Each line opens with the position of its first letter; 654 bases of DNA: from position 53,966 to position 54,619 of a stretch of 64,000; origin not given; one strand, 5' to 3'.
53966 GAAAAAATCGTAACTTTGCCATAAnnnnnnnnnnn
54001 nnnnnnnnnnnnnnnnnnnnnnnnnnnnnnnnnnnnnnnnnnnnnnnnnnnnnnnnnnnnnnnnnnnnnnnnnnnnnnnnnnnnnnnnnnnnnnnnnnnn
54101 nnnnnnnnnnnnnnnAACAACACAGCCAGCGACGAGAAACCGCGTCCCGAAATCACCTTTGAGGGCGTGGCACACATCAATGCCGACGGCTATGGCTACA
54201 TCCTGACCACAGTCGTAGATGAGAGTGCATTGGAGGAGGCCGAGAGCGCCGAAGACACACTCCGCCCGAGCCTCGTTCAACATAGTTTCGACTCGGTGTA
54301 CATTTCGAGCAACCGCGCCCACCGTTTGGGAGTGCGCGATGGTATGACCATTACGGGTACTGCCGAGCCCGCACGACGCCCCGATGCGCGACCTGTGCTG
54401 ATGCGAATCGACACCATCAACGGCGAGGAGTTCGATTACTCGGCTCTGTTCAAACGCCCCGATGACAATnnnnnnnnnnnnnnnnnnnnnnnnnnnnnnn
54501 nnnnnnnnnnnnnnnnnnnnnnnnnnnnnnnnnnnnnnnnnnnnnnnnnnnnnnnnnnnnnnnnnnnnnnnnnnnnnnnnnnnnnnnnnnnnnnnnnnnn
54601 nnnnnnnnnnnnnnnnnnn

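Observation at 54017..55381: LytS-type histidine kinase with a predicted periplasmic domain resembling the Rho N-terminal (cold-shock-like OB) RNA-binding domain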

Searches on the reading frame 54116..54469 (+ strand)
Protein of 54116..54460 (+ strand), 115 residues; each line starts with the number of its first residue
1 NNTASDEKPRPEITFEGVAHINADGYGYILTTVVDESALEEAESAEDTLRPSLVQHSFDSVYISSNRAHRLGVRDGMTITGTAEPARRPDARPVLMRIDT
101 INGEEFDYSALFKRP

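Call 3: search_protein_families(library=pfam, proteins=[window:54116-54460:+], max_evalue=10)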
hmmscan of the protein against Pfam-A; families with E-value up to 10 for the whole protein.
window:54116-54460:+ (115 aa): 1 family
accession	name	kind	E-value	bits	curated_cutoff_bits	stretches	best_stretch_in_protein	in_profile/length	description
PF07497.18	Rho_RNA_bind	-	1.1e-08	35.2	27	1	49-105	15-71/73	Rho termination factor, RNA-binding domain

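Call 4: search_protein_families(library=ncbifam, proteins=[window:54116-54460:+], max_evalue=10)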
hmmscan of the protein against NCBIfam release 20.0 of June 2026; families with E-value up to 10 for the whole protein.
window:54116-54460:+ (115 aa): 3 families
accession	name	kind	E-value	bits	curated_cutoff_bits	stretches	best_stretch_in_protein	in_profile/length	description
NF006886.1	PRK09376.1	equivalog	5.9e-05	22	315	1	49-107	65-125/413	transcription termination factor Rho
TIGR00767.1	rho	equivalog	8.2e-05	21.6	509.45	1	56-107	74-125/415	transcription termination factor Rho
NF041509.1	paralog_Rho2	exception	0.012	14.9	628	1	60-107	25-72/360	transcription termination factor Rho, short form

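Call 11: search_solved_structures(query=A1, max_evalue=1, show_alignments=3)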
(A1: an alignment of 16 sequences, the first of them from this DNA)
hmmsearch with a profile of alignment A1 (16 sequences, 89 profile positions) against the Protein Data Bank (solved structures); distinct sequences matched with E-value up to 1: 16.
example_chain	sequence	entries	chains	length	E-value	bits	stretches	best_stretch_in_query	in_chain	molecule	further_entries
1a62_A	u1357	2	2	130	5.9e-12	48.6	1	4-73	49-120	RHO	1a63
1pv4_A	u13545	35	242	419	4.3e-11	45.8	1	5-73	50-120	Transcription termination factor rho | Rho transcription termination factor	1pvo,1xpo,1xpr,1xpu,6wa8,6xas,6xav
8pex_A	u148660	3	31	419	4.3e-11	45.8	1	5-73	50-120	Transcription termination factor Rho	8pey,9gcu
5jji_A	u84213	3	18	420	4.4e-11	45.8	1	5-73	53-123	Transcription termination factor Rho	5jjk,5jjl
3ice_A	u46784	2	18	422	4.4e-11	45.8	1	5-73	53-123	Transcription termination factor rho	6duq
2ht1_A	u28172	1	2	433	4.4e-11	45.8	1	5-73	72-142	Transcription termination factor rho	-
8q3q_a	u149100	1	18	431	4.5e-11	45.8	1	5-73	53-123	Transcription termination factor Rho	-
8q3p_a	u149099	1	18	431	4.5e-11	45.8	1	5-73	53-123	Transcription termination factor Rho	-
2a8v_A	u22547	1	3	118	4.8e-11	45.7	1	4-69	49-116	RNA BINDING DOMAIN OF RHO TRANSCRIPTION TERMINATION FACTOR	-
1a8v_A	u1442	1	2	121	5e-11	45.6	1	4-69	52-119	TRANSCRIPTION TERMINATION FACTOR RHO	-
9ff7_A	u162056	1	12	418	1.2e-10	44.4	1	5-73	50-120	Transcription termination factor Rho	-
3l0o_A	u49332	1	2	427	2.3e-09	40.3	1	6-77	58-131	Transcription termination factor rho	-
8hsj_A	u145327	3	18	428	7.1e-07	32.3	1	5-73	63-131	Transcription termination factor Rho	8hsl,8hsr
7ad3_F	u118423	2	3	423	0.1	15.8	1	12-52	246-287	STE4 isoform 1 | Guanine nucleotide-binding protein subunit beta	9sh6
7oqh_A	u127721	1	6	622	0.23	14.7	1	28-77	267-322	Transcription termination factor Rho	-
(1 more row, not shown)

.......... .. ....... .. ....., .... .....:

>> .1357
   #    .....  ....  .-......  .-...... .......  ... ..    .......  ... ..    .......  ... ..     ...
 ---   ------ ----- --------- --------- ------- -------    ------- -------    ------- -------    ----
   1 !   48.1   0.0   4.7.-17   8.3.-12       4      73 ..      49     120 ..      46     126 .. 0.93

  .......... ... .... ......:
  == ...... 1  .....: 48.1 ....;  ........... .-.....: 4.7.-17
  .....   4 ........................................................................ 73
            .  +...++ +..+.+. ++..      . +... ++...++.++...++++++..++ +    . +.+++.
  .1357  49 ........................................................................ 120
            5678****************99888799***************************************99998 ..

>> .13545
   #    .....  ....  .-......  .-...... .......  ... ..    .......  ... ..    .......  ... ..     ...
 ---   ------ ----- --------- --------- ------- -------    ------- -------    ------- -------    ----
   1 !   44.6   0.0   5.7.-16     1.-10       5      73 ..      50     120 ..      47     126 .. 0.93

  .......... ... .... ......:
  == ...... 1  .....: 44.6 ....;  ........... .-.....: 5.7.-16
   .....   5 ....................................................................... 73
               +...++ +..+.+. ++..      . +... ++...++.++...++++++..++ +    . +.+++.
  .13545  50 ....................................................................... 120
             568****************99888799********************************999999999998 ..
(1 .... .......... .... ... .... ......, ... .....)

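Call 17: predict_structure(alignment_id=A1)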
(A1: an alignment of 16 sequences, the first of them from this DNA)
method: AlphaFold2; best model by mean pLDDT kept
length: 108 residues; sequences in the alignment: 16
mean_pLDDT: 83.2   pTM: 0.71
mean pLDDT of the five models: 83.2, 82.1, 81.9, 79.9, 79.9
residues with pLDDT >= 90: 65; 70-90: 15; 50-70: 23; < 50: 5
segments of 3 or more residues with pLDDT < 50: 40-44
pLDDT, mean of each block of 10 residues (from residue 1): 92 96 64 55 63 96 96 92 95 93 71
secondary structure, 60 per line:
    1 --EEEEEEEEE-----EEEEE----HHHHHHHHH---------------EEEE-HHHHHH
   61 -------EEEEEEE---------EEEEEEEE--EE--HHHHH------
elements in order: E3-11 E17-21 H26-34 E50-53 H55-60 E68-74 E84-91 H98-102

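Call 21: fold_search(model_id=the predicted structure, library=pdb)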
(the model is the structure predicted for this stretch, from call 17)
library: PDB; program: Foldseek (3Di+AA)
matches with E <= 10: 635; with E <= 0.001: 55
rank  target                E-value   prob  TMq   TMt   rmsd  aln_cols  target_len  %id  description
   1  6xas_A                5.0e-06  1.00  0.59  0.18   8.0       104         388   21  CryoEM Structure of E. coli Rho-dependent Transcription Pre-termination Complex (released 2020-12-16)
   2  8q3p_a                9.6e-06  1.00  0.58  0.16   7.7        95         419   23  Bacterial transcription termination factor Rho G150D mutant bound to ADP; C-terminal 8xHis-tag (released 2023-09-27)
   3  6wa8_B                1.1e-05  1.00  0.58  0.16   7.7        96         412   23  Crystal structure of the E. coli transcription termination factor Rho (released 2020-09-16)
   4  5jji_B                1.1e-05  1.00  0.57  0.16   7.5        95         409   21  Rho transcription termination factor bound to rU7 and 6 ADP-BeF3 molecules (released 2016-11-16)
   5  6xav_A                1.2e-05  1.00  0.58  0.19   8.1       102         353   22  CryoEM Structure of E. coli Rho-dependent Transcription Pre-termination Complex bound with NusG (released 2020-12-16)
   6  5jjk_C                1.3e-05  1.00  0.58  0.16   7.1        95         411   21  Rho transcription termination factor bound to rA7 and 6 ADP-BeF3 molecules (released 2016-11-16)
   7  1a62                  1.4e-05  1.00  0.59  0.52   7.5        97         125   21  CRYSTAL STRUCTURE OF THE RNA-BINDING DOMAIN OF THE TRANSCRIPTIONAL TERMINATOR PROTEIN RHO (released 1998-06-17)
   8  8w8d_F                1.4e-05  1.00  0.56  0.16   7.8        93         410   24  Structural mechanism of inhibition of the Rho transcription termination factor by Rof (released 2024-05-01)
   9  8q3q_a                1.7e-05  1.00  0.58  0.16   7.7        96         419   23  Bacterial transcription termination factor Rho G152D mutant bound to ADP; C-terminal 8xHis-tag (released 2023-09-27)
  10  3ice_B                1.7e-05  1.00  0.57  0.16   7.1        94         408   21  Rho transcription termination factor bound to RNA and ADP-BeF3 (released 2009-11-10)
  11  1a63_MODEL_1_A        1.9e-05  1.00  0.55  0.46   7.2        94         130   21  THE NMR STRUCTURE OF THE RNA BINDING DOMAIN OF E.COLI RHO FACTOR SUGGESTS POSSIBLE RNA-PROTEIN INTERACTIONS, 1 (released 1998-05-27)
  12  8q3n_A                2.0e-05  1.00  0.57  0.16   7.3        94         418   21  Bacterial transcription termination factor Rho + ADP (released 2023-09-27)
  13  5jji_A                2.0e-05  1.00  0.57  0.16   7.2        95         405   21  Rho transcription termination factor bound to rU7 and 6 ADP-BeF3 molecules (released 2016-11-16)
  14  8w8d_A                3.0e-05  1.00  0.56  0.15   7.3        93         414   22  Structural mechanism of inhibition of the Rho transcription termination factor by Rof (released 2024-05-01)
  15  5jjl_C                3.4e-05  1.00  0.58  0.16   7.1        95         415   21  Rho transcription termination factor bound to rU8 and 5 ADP-BeF3 molecules (released 2016-11-16)
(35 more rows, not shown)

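Call 22: search_protein_representatives(alignment_id=A1)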
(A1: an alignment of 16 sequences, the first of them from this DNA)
Query: 16 sequences, 89 profile positions. Proteins with E-value up to 0.001 (for the whole library): 2591; up to 1e-10: 41; up to 1e-30: 0. The best 150 are listed.
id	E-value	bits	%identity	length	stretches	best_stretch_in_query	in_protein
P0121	7.5e-30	118.8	-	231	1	4-89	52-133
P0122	1.1e-29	118.4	-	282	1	4-89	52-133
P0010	2.8e-28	113.8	-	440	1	2-88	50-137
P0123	3.0e-28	113.7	-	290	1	4-89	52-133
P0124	1.0e-27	112.0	-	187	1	4-88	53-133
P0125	1.7e-26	108.1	-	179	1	3-88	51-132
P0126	2.8e-26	107.4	-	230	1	3-88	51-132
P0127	1.2e-25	105.3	-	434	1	3-88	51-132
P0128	2.3e-25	104.5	-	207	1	2-89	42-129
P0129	3.0e-25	104.1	-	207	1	4-87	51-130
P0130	4.9e-24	100.2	-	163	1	2-89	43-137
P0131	1.6e-20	88.9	-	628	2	5-75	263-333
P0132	2.7e-19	85.0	-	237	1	3-76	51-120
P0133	1.1e-18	83.0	-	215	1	3-88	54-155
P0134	1.5e-17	79.4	-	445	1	5-87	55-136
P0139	1.3e-16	76.4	-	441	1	5-86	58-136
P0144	1.8e-15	72.8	-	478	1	7-88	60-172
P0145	3.7e-14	68.6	-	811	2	5-61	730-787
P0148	5.2e-13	64.9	-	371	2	3-63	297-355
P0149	6.7e-13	64.5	-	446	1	6-88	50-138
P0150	1.0e-12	63.9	-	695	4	7-66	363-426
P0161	1.2e-10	57.3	-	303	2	7-77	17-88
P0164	1.4e-10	57.1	-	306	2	7-75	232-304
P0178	6.3e-10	55.0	-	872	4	31-60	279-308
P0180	7.3e-10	54.8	-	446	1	5-87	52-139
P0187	9.8e-10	54.4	-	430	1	3-84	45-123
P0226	3.3e-09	52.7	-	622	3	4-75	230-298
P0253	6.0e-09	51.8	-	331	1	6-85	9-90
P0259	6.8e-09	51.7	-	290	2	12-73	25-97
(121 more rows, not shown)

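Call 50: search_protein_families(library=pfam, proteins=[P0145, P0148, P0164, P0150, P0178, P0131, P0226, P0259, P0161, P0253], max_evalue=0.001)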
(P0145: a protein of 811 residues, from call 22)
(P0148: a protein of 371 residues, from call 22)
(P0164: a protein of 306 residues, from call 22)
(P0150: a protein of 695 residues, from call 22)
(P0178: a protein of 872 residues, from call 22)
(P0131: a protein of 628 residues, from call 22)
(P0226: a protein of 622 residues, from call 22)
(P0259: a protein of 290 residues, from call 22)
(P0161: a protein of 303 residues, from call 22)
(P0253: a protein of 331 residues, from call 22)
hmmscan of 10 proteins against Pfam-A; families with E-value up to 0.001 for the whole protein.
P0145 (811 aa): 10 families
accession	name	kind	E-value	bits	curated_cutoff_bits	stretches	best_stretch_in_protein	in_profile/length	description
PF07497.18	Rho_RNA_bind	-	5.5e-44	148.3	27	2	732-806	2-72/73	Rho termination factor, RNA-binding domain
PF02861.25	Clp_N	-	4.1e-23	81.7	20.7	2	669-719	1-51/53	Clp amino terminal domain, pathogenicity island component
PF04542.20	Sigma70_r2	-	1.2e-16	60.6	24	1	24-90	1-69/71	Sigma-70 region 2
PF08281.18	Sigma70_r4_2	-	7.3e-12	45.2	25.7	1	127-179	2-54/54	Sigma-70, region 4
PF22707.2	S1CSD-TOTE-2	-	1.5e-07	31.7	27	0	729-780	1-42/60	S1/CSD-like domain 2 of the TOTE conflict systems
PF04545.22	Sigma70_r4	-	2.7e-07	30.4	24.1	1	132-179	1-48/50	Sigma-70, region 4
PF02577.19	BFN_dom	-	4.2e-06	27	27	1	221-325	3-105/112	Bifunctional nuclease domain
PF07638.17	Sigma70_ECF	-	2.9e-05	24.5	21.1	1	7-180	5-180/185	ECF sigma factor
PF08206.17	OB_RNB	-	3e-05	24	24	0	498-532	1-31/58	Ribonuclease B OB domain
PF04297.20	UPF0122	-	0.00023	21.8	22.7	1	136-181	18-63/101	Putative helix-turn-helix protein, YlxM / p13 like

P0148 (371 aa): 8 families
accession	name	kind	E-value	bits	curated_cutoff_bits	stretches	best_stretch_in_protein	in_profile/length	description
PF07497.18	Rho_RNA_bind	-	7.2e-47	157.5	27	2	204-290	1-72/73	Rho termination factor, RNA-binding domain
PF04542.20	Sigma70_r2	-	2.7e-17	62.8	24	1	23-88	1-68/71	Sigma-70 region 2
PF08281.18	Sigma70_r4_2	-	3.5e-16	59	25.7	1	126-178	2-54/54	Sigma-70, region 4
PF04545.22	Sigma70_r4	-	9.4e-09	35.1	24.1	1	131-180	1-50/50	Sigma-70, region 4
PF22707.2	S1CSD-TOTE-2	-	8.1e-08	32.6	27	0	298-346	1-42/60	S1/CSD-like domain 2 of the TOTE conflict systems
PF07638.17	Sigma70_ECF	-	2.4e-06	28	21.1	1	8-183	7-184/185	ECF sigma factor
PF08206.17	OB_RNB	-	1.2e-05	25.3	24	0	214-250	4-31/58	Ribonuclease B OB domain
PF25787.1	HTH_SB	-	0.00043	20.5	43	1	148-176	20-48/53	Sleeping Beauty transposase HTH domain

P0164 (306 aa): 7 families
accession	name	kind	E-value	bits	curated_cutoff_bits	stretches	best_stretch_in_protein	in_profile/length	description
PF07497.18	Rho_RNA_bind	-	6.5e-44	148.1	27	2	157-229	3-71/73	Rho termination factor, RNA-binding domain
PF08281.18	Sigma70_r4_2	-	9.9e-14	51.2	25.7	1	77-129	2-54/54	Sigma-70, region 4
PF08206.17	OB_RNB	-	4.1e-09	36.5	24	0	233-266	1-30/58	Ribonuclease B OB domain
PF04545.22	Sigma70_r4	-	1.6e-08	34.4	24.1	1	83-131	2-50/50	Sigma-70, region 4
PF22707.2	S1CSD-TOTE-2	-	1.9e-07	31.4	27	0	153-204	1-42/60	S1/CSD-like domain 2 of the TOTE conflict systems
PF25787.1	HTH_SB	-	3.8e-05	23.8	43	1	103-128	24-49/53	Sleeping Beauty transposase HTH domain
PF04542.20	Sigma70_r2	-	0.00026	21.2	24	1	1-41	27-69/71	Sigma-70 region 2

P0150 (695 aa): 2 families
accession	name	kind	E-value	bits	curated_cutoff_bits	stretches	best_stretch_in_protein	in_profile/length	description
PF07497.18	Rho_RNA_bind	-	4.9e-30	103.6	27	3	175-242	20-69/73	Rho termination factor, RNA-binding domain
PF08206.17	OB_RNB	-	0.00023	21.3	24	0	364-380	1-17/58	Ribonuclease B OB domain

P0178 (872 aa): 3 families
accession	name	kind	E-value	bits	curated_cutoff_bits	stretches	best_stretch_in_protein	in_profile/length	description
PF07497.18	Rho_RNA_bind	-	8.4e-31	106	27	3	401-449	21-69/73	Rho termination factor, RNA-binding domain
PF08206.17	OB_RNB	-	0.00018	21.6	24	0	239-253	1-15/58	Ribonuclease B OB domain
PF22707.2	S1CSD-TOTE-2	-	0.00034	21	27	0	457-510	2-41/60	S1/CSD-like domain 2 of the TOTE conflict systems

P0131 (628 aa): 6 families
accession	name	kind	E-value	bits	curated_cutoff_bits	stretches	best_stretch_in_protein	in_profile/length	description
PF07497.18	Rho_RNA_bind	-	4.3e-52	174.3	27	2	265-336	2-73/73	Rho termination factor, RNA-binding domain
PF00006.31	ATP-synt_ab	-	3.6e-24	86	29.5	1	367-571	2-211/213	ATP synthase alpha/beta family, nucleotide-binding domain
PF08206.17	OB_RNB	-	1.2e-08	34.9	24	1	266-320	1-50/58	Ribonuclease B OB domain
PF22707.2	S1CSD-TOTE-2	-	2.7e-07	30.9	27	1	264-321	3-51/60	S1/CSD-like domain 2 of the TOTE conflict systems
PF07498.18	Rho_N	-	4.5e-06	27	24.9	1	5-39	1-35/43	Rho termination factor, N-terminal domain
PF05729.18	NACHT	-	0.00038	20.8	26.7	1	391-484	12-99/167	NACHT domain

P0226 (622 aa): 3 families
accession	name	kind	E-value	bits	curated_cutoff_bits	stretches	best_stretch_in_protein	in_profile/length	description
PF07497.18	Rho_RNA_bind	-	4.3e-38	129.4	27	3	8-62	3-58/73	Rho termination factor, RNA-binding domain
PF22707.2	S1CSD-TOTE-2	-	7.7e-18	64.7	27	1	233-276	4-41/60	S1/CSD-like domain 2 of the TOTE conflict systems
PF08206.17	OB_RNB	-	4.9e-06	26.6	24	0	145-167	7-29/58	Ribonuclease B OB domain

P0259 (290 aa): 3 families
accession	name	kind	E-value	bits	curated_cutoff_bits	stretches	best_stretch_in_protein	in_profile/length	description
PF07497.18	Rho_RNA_bind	-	6.4e-34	116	27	2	28-101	10-72/73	Rho termination factor, RNA-binding domain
PF08281.18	Sigma70_r4_2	-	4e-08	33.2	25.7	1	155-202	7-54/54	Sigma-70, region 4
PF22707.2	S1CSD-TOTE-2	-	6.3e-05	23.4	27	0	29-86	13-52/60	S1/CSD-like domain 2 of the TOTE conflict systems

P0161 (303 aa): 3 families
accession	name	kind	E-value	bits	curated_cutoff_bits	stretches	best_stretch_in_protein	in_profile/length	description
PF07497.18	Rho_RNA_bind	-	1.3e-39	134.3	27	2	90-163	1-71/73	Rho termination factor, RNA-binding domain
PF08206.17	OB_RNB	-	5.8e-09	36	24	0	92-147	1-49/58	Ribonuclease B OB domain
PF02861.25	Clp_N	-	1.7e-07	31.8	20.7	1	196-234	9-49/53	Clp amino terminal domain, pathogenicity island component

P0253 (331 aa): 5 families
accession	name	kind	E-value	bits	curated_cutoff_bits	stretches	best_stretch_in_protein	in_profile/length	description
PF07497.18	Rho_RNA_bind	-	2.3e-31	107.8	27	1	10-82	2-72/73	Rho termination factor, RNA-binding domain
PF00006.31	ATP-synt_ab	-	1.8e-09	38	29.5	1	108-220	1-121/213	ATP synthase alpha/beta family, nucleotide-binding domain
PF08206.17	OB_RNB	-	5e-06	26.6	24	1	11-65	1-47/58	Ribonuclease B OB domain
PF22707.2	S1CSD-TOTE-2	-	0.00016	22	27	1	10-58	4-41/60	S1/CSD-like domain 2 of the TOTE conflict systems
PF13401.12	AAA_22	-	0.00086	20.1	27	0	124-220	8-98/130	AAA domain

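Call 55: fold_search(model_id=the predicted structure, library=viral)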
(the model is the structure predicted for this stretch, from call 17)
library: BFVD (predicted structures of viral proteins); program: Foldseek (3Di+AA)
matches with E <= 10: 285; with E <= 0.001: 0
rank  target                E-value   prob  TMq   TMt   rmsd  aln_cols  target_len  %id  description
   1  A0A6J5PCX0            2.6e-03  1.00  0.49  0.27   3.6       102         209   13  Uncharacterized protein [uncultured Caudovirales phage]
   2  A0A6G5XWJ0            1.1e-02  0.91  0.34  0.28   6.2        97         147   12  (no name in the UniProt tables at hand)
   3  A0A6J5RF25            1.2e-02  1.00  0.48  0.27   6.7        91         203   14  Uncharacterized protein [uncultured Caudovirales phage]
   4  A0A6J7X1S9            1.6e-02  1.00  0.45  0.38   2.9        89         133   17  Uncharacterized protein [uncultured Caudovirales phage]
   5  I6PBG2                3.1e-02  0.94  0.41  0.29  11.7       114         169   12  (no name in the UniProt tables at hand)
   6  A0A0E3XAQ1            4.2e-02  0.98  0.43  0.24   9.7       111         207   10  Uncharacterized protein [Bacillus phage Stills]
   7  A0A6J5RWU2            4.4e-02  0.99  0.45  0.61   3.6        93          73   11  CspC Cold shock proteins [uncultured Caudovirales phage]
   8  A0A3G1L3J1            4.4e-02  0.95  0.40  0.27  10.2       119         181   16  Uncharacterized protein [Synechococcus phage S-CBWM1]
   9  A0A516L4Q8            4.4e-02  0.90  0.40  0.22   8.2        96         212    9  (no name in the UniProt tables at hand)
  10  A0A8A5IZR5            5.3e-02  0.82  0.34  0.11   8.1        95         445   15  (no name in the UniProt tables at hand)
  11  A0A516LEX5            5.3e-02  0.47  0.33  0.28  11.1       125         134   12  (no name in the UniProt tables at hand)
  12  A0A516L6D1            6.3e-02  0.57  0.31  0.12  16.0       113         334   12  (no name in the UniProt tables at hand)
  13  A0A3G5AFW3            6.7e-02  0.96  0.41  0.07   7.2        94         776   11  AAA+ ATPase domain-containing protein [Solivirus sp.]
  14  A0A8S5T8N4            6.7e-02  0.77  0.39  0.42   8.5       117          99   10  DUF3127 domain-containing protein [Siphoviridae sp. ctmwf23]
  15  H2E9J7                7.1e-02  0.85  0.38  0.13   6.8        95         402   12  ATP-dependent RecD2 DNA helicase-like helix-hairpin-helix domain-containing protein [Megavirus courdo7]
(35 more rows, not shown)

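Call 61: list_cluster_members(proteins=[P0187, P0149, P0180, P0134, P0139, P0144, P0002, P0148])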
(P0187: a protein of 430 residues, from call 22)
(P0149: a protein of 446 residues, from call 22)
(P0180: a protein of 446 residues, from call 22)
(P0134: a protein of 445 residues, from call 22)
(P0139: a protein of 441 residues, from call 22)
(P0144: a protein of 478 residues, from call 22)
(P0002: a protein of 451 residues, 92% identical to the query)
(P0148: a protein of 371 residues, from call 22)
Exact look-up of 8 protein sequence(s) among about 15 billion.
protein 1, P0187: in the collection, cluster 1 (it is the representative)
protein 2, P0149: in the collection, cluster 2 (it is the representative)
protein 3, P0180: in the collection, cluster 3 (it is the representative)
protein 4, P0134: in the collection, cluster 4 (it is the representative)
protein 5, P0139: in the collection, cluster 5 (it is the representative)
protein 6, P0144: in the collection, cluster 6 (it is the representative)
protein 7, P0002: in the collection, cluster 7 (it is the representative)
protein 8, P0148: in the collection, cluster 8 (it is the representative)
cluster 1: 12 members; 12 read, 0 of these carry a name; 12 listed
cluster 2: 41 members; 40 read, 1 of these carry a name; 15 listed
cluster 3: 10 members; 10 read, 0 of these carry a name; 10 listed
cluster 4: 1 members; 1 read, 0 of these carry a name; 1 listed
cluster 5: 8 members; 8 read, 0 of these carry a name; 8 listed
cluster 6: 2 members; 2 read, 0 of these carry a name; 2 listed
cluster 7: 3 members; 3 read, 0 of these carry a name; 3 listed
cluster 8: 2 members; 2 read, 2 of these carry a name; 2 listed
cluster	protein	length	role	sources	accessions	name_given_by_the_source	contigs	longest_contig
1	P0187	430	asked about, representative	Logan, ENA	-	-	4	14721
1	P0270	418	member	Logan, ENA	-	-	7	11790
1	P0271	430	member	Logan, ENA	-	-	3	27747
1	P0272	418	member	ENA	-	-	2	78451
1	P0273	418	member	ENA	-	-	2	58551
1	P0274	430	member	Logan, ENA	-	-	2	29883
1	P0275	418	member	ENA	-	-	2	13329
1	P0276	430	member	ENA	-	-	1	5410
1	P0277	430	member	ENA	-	-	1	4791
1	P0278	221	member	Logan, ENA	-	-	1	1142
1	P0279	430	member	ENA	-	-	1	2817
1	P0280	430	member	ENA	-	-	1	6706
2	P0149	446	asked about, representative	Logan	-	-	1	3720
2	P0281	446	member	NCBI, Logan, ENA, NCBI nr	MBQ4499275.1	MAG: histidine kinase [Alistipes sp.] | histidine kinase [Alistipes sp.]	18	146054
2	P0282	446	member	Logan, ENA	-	-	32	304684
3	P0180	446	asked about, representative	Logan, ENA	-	-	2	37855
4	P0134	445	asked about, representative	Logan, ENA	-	-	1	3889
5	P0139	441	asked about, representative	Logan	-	-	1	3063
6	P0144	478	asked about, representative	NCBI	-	-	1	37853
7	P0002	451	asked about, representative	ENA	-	-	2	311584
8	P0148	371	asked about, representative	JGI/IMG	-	RNA polymerase sigma-70 factor (ECF subfamily)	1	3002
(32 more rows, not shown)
